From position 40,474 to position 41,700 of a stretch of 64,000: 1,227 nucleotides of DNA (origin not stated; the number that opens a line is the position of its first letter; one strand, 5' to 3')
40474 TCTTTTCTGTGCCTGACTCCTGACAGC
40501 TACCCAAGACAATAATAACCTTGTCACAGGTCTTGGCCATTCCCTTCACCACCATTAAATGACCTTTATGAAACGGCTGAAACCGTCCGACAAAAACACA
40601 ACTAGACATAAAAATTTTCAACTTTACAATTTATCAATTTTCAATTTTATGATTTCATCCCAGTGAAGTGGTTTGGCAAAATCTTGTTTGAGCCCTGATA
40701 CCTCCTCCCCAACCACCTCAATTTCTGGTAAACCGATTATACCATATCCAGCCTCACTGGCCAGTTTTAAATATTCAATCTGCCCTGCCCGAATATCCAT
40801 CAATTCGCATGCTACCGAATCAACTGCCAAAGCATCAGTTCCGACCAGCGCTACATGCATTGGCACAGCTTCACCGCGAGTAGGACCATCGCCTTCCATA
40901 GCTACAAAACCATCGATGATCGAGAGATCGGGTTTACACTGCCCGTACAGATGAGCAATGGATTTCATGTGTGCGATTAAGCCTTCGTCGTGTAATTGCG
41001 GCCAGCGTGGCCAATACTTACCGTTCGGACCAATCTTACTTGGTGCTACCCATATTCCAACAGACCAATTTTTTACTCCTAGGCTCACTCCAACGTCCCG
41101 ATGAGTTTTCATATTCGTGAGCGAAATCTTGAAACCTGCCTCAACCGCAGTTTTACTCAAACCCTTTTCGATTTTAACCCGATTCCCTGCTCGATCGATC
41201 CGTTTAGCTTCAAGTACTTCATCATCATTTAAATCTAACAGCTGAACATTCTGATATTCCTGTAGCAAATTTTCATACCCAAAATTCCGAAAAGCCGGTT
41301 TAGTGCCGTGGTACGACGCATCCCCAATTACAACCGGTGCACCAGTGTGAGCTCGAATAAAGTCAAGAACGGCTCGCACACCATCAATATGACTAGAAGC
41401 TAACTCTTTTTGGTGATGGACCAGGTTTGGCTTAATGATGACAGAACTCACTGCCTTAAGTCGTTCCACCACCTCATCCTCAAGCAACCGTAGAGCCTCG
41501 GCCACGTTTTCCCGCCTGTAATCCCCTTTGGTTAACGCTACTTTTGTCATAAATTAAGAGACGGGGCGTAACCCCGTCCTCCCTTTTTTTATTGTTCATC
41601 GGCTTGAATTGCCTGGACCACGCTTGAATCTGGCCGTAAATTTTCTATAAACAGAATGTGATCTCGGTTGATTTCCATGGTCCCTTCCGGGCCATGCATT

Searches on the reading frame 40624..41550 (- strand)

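Call 35: search_protein_families(library=ncbifam, proteins=[window:40624-41550:-], max_evalue=0.001)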
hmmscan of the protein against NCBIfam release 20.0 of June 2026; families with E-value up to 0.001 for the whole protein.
window:40624-41550:- (308 aa): 1 family
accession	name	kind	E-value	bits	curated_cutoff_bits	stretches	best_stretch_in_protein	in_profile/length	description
NF052623.1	Npun_F2552_fam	equivalog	4.4e-17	62.5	500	1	27-270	30-258/314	Npun_F2552 family protein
